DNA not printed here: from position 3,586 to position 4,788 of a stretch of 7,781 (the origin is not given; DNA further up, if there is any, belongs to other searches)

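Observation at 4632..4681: Nested GC-rich palindrome across the Zot stop codon, before the secretin gene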

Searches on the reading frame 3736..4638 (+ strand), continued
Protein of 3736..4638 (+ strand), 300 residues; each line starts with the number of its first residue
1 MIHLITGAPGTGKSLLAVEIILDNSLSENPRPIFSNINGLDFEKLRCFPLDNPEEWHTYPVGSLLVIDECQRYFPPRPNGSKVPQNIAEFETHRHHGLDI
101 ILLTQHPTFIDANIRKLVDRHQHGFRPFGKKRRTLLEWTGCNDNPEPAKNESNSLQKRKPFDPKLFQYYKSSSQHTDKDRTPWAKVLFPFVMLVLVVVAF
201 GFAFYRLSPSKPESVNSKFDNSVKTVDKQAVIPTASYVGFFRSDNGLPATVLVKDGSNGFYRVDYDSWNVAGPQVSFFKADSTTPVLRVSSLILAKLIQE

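Call 32: find_encoding_contigs(protein=P0005, flank=4000, max_places=2)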
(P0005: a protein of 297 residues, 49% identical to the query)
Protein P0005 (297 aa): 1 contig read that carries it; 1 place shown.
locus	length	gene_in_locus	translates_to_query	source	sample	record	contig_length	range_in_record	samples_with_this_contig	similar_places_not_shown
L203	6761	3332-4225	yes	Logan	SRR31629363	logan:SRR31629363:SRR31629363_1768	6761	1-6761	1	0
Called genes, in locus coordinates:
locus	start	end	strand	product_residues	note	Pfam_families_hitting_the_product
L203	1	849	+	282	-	?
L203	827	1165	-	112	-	-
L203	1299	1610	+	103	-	-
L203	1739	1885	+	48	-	PF05356:Phage_Coat_B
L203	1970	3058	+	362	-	-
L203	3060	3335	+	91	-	PF10734:DUF2523 (weak)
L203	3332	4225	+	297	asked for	PF05707:Zot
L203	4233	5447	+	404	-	PF03958:Secretin_N (weak), PF00263:Secretin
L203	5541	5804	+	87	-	-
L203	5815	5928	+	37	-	-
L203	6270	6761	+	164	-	?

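Call 33: find_encoding_contigs(protein=P0006, flank=4000, max_places=2)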
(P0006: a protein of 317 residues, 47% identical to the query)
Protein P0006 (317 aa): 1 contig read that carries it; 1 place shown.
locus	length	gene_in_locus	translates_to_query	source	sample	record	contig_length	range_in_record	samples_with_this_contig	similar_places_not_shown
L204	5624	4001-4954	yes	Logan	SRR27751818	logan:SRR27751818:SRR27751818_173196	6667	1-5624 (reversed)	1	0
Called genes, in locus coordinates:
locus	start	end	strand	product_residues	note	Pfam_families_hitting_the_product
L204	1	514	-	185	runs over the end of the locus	PF01381:HTH_3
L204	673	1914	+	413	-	PF05144:Phage_CRI, PF05155:G2P_X_C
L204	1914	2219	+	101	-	PF07459:CTX_RstB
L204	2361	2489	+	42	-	PF05356:Phage_Coat_B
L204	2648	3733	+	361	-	-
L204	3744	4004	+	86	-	PF10734:DUF2523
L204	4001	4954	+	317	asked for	PF05707:Zot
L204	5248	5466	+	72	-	-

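Call 34: find_encoding_contigs(protein=P0010, flank=4000, max_places=2)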
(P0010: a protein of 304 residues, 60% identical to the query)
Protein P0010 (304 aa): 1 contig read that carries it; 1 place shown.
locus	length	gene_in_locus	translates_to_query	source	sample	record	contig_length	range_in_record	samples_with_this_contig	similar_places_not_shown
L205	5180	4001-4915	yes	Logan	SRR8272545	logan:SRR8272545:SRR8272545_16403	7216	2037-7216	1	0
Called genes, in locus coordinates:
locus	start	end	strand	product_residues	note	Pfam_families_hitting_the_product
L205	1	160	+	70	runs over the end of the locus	PF12728:HTH_17 (weak)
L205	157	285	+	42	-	-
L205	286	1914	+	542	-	PF05840:Phage_GPA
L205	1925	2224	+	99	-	-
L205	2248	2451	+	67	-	-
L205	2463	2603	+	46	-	PF05356:Phage_Coat_B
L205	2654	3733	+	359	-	-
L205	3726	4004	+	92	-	PF10734:DUF2523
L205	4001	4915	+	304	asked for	PF05707:Zot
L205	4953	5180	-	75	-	?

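Call 35: find_encoding_contigs(protein=P0012, flank=4000, max_places=2)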
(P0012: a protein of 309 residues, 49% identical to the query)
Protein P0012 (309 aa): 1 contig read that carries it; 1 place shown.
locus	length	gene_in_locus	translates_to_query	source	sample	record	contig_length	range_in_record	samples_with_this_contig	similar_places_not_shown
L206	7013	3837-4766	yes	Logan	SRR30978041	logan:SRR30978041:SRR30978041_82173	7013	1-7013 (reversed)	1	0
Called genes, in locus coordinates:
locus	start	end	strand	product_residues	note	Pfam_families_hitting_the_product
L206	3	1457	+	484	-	?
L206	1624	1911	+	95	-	-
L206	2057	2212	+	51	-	PF05356:Phage_Coat_B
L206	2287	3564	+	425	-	-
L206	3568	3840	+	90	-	PF10734:DUF2523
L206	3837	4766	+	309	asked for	PF05707:Zot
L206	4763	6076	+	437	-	PF00263:Secretin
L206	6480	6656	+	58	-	-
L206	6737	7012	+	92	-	?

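Call 36: find_encoding_contigs(protein=P0017, flank=4000, max_places=2)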
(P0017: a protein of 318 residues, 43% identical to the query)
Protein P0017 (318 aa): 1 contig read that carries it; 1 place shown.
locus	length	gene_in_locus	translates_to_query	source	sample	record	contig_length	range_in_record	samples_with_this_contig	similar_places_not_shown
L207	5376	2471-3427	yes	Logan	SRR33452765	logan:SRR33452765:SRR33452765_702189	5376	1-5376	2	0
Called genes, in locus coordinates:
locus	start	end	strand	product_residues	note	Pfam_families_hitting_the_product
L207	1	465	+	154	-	?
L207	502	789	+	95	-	PF02303:Phage_DNA_bind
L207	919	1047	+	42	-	PF05356:Phage_Coat_B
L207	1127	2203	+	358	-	-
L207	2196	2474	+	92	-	PF10734:DUF2523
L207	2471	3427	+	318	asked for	PF05707:Zot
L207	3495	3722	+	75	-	-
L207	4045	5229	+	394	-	PF02661:Fic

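Call 37: find_encoding_contigs(protein=P0024, flank=4000, max_places=2)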
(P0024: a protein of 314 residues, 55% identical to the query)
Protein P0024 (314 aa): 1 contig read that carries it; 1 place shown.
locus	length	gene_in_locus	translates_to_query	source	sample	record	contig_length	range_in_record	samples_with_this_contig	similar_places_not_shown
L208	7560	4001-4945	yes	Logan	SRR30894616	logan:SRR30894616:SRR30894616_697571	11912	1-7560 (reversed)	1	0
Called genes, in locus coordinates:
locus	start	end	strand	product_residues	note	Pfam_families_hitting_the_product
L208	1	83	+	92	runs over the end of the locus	PF10743:Phage_Cox (weak)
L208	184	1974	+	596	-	PF05840:Phage_GPA, PF23343:REP_ORF2-G2P (faint)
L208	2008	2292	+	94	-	PF02303:Phage_DNA_bind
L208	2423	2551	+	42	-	PF05356:Phage_Coat_B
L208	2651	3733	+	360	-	-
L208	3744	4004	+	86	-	PF10734:DUF2523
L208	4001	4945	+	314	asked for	PF05707:Zot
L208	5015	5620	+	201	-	-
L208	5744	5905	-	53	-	-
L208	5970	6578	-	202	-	-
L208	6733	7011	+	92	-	PF09907:HigB_toxin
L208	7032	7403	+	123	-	-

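Call 77: search_protein_families(library=pfam, proteins=[L016:8065-8463:+, L016:8498-9349:+, L017:8017-8403:+, L017:8515-8832:+, L017:9214-10461:+, L018:8191-9180:+, L018:9192-9764:+, L051:1541-2122:+, L208:5015-5620:+, L207:3495-3722:+], max_evalue=0.01)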
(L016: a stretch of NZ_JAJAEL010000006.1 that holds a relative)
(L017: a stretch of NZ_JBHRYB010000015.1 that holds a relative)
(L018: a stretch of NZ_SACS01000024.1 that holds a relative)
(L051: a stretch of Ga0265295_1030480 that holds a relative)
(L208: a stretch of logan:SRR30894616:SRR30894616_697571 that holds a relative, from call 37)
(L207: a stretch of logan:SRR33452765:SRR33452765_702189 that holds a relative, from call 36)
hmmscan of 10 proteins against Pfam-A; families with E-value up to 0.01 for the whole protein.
L016:8065-8463:+ (132 aa): 3 families
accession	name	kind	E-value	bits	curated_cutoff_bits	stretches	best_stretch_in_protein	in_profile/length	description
PF14279.12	HNH_5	-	2.1e-07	31.2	27.5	1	14-62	1-49/56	HNH endonuclease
PF01844.29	HNH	-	7.6e-05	23.2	21.4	1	14-51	1-39/47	HNH endonuclease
PF13395.12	HNH_4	-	0.0019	18.5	22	1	26-54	18-46/54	HNH endonuclease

L016:8498-9349:+ (283 aa): 1 family
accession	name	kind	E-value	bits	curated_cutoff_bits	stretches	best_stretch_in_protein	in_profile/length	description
PF00156.33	Pribosyltran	-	7.2e-06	25.8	26.3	1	228-271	80-122/158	Phosphoribosyl transferase domain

L017:8017-8403:+ (128 aa): 3 families
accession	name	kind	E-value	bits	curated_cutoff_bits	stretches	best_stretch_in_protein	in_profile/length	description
PF14279.12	HNH_5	-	4.8e-08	33.3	27.5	1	14-57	1-44/56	HNH endonuclease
PF01844.29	HNH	-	8.1e-05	23.1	21.4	1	14-51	1-39/47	HNH endonuclease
PF13395.12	HNH_4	-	0.0015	18.9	22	1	14-54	1-46/54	HNH endonuclease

L017:8515-8832:+ (105 aa): 0 families

L017:9214-10461:+ (415 aa): 4 families
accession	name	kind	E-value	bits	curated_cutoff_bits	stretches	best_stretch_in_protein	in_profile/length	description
PF00589.27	Phage_integrase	-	2.7e-29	102.6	27.1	1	214-378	3-170/172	Phage integrase family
PF13356.12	Arm-DNA-bind_3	-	9.5e-28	96.6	27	1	8-94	1-82/83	Arm DNA-binding domain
PF22022.2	Phage_int_M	-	4.5e-24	85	27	1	107-199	1-93/96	Phage integrase central domain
PF14659.12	Phage_int_SAM_3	-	2.2e-07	31.4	22.6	1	106-153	1-48/58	Phage integrase, N-terminal SAM-like domain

L018:8191-9180:+ (329 aa): 0 families

L018:9192-9764:+ (190 aa): 0 families

L051:1541-2122:+ (193 aa): 0 families

L208:5015-5620:+ (201 aa): 1 family
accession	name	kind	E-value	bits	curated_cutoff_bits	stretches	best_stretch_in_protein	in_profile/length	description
PF08535.16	KorB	-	0.00023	21.5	22.3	1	58-130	11-80/89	KorB domain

L207:3495-3722:+ (75 aa): 0 families
